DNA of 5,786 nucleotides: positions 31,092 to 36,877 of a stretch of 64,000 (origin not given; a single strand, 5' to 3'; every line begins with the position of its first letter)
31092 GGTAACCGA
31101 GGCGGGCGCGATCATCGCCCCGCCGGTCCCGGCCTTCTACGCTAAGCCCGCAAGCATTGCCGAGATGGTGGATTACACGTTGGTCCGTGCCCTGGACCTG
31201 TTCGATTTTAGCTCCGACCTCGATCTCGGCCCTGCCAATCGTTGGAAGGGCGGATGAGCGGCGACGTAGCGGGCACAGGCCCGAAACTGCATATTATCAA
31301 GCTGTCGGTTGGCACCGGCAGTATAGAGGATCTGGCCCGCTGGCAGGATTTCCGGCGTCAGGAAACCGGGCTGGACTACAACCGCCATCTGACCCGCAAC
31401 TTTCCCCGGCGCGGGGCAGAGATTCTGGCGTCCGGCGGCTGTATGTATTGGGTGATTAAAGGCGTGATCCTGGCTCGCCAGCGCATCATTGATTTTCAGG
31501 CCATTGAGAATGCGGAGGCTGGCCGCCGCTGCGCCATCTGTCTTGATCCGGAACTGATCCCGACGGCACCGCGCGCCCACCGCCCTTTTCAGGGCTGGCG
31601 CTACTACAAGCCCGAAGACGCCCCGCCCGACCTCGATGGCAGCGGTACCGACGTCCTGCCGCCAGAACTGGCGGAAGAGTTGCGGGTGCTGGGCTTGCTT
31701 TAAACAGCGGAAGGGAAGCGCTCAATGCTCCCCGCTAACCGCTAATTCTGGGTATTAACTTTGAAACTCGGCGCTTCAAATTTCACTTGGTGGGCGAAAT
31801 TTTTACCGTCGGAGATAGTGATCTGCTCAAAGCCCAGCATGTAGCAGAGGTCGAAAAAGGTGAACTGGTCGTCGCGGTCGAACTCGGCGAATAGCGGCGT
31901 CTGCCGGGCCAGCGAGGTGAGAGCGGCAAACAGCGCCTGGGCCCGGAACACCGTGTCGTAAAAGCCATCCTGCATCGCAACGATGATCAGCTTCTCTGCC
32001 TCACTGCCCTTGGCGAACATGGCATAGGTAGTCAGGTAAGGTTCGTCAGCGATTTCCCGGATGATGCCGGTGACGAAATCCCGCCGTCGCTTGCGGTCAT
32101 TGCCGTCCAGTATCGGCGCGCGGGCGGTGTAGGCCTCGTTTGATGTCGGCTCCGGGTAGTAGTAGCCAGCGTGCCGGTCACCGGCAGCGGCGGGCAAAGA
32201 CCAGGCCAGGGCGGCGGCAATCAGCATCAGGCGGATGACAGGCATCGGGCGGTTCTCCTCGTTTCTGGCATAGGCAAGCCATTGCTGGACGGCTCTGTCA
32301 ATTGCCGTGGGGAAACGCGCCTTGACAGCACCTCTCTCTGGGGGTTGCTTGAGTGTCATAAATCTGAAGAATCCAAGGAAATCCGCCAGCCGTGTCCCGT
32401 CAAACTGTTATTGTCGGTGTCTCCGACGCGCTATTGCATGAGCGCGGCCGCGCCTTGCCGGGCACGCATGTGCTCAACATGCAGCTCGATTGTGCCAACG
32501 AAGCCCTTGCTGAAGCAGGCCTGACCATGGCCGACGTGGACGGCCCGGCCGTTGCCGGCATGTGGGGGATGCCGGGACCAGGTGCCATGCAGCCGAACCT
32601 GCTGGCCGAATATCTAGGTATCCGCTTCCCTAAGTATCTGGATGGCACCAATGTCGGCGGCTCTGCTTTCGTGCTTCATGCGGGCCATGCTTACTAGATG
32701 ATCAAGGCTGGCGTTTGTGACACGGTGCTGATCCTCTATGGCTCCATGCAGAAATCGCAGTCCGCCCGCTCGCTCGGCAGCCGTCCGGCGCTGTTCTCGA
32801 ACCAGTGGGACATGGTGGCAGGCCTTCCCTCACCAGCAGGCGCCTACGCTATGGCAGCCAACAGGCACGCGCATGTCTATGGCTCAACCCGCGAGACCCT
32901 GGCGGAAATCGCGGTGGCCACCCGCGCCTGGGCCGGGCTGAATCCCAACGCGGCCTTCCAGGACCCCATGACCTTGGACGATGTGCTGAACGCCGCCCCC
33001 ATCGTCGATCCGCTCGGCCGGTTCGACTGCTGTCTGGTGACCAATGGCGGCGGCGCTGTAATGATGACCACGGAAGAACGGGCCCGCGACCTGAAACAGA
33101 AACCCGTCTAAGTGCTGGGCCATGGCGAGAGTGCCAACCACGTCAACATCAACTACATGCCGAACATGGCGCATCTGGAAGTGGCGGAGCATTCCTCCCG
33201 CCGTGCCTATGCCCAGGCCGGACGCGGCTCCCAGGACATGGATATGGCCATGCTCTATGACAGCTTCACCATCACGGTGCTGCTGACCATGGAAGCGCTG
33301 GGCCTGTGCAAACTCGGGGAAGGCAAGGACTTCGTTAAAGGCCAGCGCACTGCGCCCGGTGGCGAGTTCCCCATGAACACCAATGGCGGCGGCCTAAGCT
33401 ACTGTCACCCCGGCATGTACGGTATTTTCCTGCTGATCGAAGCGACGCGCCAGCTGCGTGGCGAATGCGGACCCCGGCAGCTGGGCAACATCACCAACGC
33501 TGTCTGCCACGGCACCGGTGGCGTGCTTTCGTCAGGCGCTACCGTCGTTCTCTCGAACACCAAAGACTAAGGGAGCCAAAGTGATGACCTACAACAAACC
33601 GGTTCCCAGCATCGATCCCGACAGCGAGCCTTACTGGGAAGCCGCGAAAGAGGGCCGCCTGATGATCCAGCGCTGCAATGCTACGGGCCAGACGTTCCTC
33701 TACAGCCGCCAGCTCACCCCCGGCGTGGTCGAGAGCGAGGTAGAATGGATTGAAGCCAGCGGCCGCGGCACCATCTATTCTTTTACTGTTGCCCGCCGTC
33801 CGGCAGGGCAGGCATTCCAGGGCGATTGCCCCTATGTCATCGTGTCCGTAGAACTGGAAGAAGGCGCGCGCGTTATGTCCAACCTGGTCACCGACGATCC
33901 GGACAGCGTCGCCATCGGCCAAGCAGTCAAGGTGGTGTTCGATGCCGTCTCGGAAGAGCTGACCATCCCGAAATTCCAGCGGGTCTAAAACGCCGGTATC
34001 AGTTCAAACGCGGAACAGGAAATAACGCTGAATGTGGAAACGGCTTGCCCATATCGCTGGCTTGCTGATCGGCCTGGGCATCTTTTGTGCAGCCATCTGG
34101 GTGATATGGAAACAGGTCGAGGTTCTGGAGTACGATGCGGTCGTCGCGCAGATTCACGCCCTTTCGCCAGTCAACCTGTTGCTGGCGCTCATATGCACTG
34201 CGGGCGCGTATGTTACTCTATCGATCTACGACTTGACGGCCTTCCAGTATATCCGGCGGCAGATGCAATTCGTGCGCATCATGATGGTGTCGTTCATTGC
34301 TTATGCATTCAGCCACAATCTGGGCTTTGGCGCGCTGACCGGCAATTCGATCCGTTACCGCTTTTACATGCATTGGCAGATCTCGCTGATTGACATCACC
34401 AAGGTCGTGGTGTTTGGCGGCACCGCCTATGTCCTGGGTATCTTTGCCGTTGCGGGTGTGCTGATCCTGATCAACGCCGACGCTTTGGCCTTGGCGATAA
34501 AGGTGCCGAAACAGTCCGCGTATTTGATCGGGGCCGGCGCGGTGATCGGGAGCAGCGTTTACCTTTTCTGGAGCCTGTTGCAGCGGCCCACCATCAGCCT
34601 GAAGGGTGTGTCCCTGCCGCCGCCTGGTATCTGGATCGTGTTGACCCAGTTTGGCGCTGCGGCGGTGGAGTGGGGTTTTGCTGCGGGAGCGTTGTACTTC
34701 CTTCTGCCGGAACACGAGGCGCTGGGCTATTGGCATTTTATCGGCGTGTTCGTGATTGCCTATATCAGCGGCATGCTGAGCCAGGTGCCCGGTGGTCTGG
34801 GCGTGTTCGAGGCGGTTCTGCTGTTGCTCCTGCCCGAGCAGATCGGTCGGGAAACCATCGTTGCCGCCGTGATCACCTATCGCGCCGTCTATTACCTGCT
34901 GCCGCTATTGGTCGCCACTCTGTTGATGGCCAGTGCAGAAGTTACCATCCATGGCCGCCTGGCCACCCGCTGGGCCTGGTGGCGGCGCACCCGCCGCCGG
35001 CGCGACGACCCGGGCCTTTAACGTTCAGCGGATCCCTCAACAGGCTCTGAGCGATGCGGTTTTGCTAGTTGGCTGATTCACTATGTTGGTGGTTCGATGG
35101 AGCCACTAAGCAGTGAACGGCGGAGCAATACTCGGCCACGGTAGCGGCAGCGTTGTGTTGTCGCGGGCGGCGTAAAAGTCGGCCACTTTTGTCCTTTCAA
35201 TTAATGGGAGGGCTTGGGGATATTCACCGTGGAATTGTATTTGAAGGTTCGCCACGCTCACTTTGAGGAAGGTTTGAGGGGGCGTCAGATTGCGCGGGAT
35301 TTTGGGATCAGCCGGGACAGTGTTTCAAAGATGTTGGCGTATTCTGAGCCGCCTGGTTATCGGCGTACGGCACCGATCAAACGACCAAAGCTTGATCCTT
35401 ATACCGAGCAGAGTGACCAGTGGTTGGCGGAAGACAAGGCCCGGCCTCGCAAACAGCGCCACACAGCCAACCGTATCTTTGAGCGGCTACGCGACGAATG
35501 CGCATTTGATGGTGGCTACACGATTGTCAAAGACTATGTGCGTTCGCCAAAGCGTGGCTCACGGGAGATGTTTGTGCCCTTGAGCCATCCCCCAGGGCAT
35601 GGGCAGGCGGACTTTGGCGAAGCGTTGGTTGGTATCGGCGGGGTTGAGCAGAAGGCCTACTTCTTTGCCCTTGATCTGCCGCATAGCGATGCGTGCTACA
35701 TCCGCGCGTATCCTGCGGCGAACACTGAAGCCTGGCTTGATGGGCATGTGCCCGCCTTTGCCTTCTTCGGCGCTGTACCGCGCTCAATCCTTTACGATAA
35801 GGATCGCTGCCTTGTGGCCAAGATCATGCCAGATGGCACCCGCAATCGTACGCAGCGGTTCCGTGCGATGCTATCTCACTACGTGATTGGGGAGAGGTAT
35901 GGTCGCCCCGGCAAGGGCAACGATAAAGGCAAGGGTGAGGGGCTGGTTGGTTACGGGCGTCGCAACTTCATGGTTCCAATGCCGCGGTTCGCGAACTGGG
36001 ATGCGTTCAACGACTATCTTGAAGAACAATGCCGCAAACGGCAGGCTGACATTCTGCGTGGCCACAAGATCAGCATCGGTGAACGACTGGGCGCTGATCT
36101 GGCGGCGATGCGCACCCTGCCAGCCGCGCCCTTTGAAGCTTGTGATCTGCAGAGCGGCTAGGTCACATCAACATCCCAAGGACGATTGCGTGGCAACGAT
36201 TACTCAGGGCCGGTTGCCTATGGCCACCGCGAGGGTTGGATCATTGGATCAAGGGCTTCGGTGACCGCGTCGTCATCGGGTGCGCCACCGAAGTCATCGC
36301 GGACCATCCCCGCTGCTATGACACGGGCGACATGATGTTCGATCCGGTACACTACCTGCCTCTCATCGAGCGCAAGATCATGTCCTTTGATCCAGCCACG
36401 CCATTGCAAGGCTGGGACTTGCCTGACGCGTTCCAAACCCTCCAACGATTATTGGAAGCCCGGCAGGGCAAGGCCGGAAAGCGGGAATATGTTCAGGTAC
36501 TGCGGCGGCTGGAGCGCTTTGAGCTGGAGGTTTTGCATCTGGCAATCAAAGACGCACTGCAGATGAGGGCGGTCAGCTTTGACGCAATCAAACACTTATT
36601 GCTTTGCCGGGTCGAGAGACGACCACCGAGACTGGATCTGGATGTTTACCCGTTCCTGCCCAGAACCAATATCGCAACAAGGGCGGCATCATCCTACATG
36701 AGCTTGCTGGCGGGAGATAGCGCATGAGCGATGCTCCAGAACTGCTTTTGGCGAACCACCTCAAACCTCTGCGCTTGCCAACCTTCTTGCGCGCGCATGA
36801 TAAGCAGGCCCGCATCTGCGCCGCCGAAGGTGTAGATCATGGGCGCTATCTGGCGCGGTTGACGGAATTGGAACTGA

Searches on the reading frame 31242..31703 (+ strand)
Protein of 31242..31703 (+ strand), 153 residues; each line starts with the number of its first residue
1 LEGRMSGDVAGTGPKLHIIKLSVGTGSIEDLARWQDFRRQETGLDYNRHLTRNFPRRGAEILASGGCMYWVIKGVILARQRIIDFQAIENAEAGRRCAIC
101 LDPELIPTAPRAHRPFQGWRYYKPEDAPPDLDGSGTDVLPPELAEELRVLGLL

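Call 40: search_protein_families(library=pfam, proteins=[window:31242-31703:+], max_evalue=0.001)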
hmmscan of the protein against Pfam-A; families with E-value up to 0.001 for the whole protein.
window:31242-31703:+ (153 aa): 1 family
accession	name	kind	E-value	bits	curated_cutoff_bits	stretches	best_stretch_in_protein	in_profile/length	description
PF07370.16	DUF1489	-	4.6e-46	156.4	25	1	18-153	1-138/138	Protein of unknown function (DUF1489)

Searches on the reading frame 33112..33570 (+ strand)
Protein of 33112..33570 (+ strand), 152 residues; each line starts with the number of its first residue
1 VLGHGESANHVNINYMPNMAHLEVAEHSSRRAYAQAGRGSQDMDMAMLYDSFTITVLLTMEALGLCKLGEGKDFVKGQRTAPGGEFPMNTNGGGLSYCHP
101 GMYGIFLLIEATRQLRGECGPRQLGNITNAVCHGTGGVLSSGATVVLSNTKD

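Call 39: search_protein_families(library=pfam, proteins=[window:33112-33570:+], max_evalue=0.001)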
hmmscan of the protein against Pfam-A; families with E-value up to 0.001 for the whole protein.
window:33112-33570:+ (152 aa): 1 family
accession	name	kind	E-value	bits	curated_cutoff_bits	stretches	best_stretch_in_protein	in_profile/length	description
PF22691.2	Thiolase_C_1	-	5.6e-57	191.9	28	1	5-149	1-144/144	Thiolase C-terminal domain-like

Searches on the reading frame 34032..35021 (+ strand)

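Call 39: search_protein_families(library=pfam, proteins=[window:34032-35021:+], max_evalue=0.001)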
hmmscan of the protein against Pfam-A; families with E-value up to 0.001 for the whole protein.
window:34032-35021:+ (329 aa): 1 family
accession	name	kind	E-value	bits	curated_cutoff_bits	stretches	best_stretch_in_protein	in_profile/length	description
PF03706.18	LPG_synthase_TM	-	5.4e-12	46.2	33.4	1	12-294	2-301/302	Lysylphosphatidylglycerol synthase TM region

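Call 67: search_protein_families(library=ncbifam, proteins=[window:34032-35021:+], max_evalue=0.00001)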
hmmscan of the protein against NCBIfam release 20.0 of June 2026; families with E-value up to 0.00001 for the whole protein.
window:34032-35021:+ (329 aa): 2 families
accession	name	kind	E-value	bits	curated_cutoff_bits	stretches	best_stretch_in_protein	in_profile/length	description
NF033480.1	bifunc_MprF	equivalog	1.3e-60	205.7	600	1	8-306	3-301/841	bifunctional lysylphosphatidylglycerol flippase/synthetase MprF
TIGR00374.1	TIGR00374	subfamily_domain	4.8e-07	29.5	43.2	0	236-298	246-309/323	flippase-like domain-containing protein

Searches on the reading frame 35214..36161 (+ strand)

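Call 39: search_protein_families(library=pfam, proteins=[window:35214-36161:+], max_evalue=0.001)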
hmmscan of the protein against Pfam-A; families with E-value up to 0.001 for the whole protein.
window:35214-36161:+ (315 aa): 1 family
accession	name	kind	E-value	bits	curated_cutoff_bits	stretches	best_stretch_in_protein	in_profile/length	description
PF00665.32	rve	-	5.7e-06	27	32.6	1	125-234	3-101/102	Integrase core domain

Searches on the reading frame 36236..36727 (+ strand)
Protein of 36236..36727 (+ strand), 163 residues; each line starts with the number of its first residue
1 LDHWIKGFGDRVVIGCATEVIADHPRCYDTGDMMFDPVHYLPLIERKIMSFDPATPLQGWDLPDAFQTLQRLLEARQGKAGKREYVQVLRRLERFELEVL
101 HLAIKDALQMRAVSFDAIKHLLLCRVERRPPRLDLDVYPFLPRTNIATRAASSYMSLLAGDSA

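Call 39: search_protein_families(library=pfam, proteins=[window:36236-36727:+], max_evalue=0.001)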
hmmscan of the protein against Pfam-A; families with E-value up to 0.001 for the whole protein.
window:36236-36727:+ (163 aa): 1 family
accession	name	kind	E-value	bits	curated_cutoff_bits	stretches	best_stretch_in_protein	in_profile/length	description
PF22483.2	Mu-transpos_C_2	-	9.7e-05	22.5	27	1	5-36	42-73/73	Mu transposase, C-terminal domain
